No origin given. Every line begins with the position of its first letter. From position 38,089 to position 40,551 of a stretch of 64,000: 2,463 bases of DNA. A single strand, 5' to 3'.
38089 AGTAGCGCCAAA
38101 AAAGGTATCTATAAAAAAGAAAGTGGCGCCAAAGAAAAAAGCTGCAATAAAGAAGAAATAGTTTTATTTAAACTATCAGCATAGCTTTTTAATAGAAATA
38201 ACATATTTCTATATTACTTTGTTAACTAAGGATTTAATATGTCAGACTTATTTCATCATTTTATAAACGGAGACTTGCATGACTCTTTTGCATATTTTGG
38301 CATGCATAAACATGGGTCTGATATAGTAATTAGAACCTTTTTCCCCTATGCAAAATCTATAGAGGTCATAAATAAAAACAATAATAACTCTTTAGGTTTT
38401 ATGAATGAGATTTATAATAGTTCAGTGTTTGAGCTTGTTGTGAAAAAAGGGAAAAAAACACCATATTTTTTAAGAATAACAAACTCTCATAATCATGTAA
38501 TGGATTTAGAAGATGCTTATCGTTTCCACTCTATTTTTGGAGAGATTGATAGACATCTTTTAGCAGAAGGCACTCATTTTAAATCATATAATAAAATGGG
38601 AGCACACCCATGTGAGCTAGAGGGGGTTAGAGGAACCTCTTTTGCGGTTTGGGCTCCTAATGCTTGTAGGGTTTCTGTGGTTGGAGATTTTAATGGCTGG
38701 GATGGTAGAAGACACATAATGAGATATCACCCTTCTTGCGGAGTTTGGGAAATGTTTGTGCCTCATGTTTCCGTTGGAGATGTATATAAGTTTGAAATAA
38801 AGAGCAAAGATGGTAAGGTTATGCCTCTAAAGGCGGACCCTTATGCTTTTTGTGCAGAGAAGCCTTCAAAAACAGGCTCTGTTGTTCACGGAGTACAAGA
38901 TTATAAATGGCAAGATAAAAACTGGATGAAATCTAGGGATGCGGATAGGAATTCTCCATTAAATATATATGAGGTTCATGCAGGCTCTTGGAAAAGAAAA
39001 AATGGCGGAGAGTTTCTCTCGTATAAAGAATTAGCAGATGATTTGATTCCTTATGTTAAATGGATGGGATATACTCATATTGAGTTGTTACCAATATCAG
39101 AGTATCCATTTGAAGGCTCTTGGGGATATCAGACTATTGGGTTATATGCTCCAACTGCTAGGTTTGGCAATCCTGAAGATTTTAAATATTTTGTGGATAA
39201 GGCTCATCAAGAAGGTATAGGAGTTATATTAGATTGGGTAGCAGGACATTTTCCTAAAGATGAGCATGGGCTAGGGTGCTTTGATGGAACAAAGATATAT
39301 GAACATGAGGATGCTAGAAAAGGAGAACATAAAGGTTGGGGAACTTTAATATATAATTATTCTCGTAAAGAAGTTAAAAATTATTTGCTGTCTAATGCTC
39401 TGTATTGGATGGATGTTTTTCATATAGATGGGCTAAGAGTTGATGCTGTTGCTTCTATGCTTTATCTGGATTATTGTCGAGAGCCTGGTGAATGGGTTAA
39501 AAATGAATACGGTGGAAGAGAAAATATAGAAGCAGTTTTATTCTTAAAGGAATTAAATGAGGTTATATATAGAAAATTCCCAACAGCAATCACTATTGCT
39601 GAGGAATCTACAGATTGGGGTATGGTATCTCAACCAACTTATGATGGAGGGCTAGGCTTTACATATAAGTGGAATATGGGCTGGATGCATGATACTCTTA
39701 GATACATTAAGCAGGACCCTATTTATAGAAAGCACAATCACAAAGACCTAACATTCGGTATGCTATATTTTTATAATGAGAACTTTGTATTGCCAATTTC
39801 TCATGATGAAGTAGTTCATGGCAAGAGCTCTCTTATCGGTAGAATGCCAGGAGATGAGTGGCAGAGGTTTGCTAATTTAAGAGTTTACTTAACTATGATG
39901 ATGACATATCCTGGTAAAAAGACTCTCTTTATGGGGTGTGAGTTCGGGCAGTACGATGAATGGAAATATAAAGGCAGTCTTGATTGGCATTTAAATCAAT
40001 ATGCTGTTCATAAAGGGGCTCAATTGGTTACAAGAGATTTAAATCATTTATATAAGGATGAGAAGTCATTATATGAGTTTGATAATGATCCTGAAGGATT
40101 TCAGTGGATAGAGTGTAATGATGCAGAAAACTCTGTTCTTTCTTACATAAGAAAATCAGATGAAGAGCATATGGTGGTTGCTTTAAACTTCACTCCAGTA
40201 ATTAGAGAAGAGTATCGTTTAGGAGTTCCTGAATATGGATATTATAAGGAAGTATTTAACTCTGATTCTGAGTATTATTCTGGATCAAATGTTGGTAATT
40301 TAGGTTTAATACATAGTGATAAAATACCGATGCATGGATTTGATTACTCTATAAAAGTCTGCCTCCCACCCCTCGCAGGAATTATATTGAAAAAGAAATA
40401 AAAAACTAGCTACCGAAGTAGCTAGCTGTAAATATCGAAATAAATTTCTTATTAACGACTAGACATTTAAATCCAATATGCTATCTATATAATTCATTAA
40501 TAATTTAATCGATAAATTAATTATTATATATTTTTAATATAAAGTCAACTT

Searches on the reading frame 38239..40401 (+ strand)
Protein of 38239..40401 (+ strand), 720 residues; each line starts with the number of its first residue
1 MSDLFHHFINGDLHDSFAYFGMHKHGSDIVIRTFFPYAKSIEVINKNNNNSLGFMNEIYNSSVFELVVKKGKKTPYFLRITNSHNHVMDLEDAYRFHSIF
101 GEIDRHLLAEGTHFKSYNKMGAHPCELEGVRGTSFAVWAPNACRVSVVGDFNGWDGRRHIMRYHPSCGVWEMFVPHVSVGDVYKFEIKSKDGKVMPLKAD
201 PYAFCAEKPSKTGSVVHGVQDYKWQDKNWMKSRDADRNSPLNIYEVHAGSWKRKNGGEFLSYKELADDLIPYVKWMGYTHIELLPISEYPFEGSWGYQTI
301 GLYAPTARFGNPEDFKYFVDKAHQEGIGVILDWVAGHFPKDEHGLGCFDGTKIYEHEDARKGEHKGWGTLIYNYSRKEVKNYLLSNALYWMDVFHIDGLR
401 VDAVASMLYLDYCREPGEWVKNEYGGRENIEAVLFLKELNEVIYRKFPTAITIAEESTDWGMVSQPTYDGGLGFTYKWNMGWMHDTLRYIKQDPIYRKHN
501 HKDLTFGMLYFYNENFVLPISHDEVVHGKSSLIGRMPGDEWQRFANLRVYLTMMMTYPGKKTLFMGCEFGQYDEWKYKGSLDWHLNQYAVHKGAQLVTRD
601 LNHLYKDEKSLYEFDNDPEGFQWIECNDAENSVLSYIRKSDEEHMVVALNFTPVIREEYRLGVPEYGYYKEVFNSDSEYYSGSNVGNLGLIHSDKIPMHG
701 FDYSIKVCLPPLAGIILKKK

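Call 5: search_protein_families(library=pfam, proteins=[window:38239-40401:+])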
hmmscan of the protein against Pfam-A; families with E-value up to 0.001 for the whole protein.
window:38239-40401:+ (720 aa): 5 families
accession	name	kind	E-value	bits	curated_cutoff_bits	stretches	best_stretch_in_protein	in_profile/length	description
PF02922.24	CBM_48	-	6.5e-28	97.3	22.4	1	119-203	1-83/83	Carbohydrate-binding module 48 (Isoamylase N-terminal domain)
PF02806.24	Alpha-amylase_C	-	3.9e-24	85.2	21.2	1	623-719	1-94/95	Alpha amylase, C-terminal all-beta domain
PF22019.2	GlgB_N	-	1.2e-19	70.7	27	1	6-94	6-94/94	alpha-1,4-glucan branching enzyme GlgB, N-terminal domain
PF00128.31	Alpha-amylase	-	3.6e-17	63.2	22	2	270-339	25-93/446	Alpha amylase, catalytic domain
PF16657.11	Malt_amylase_C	-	0.00075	20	27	0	628-652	7-32/75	Maltogenic Amylase, C-terminal domain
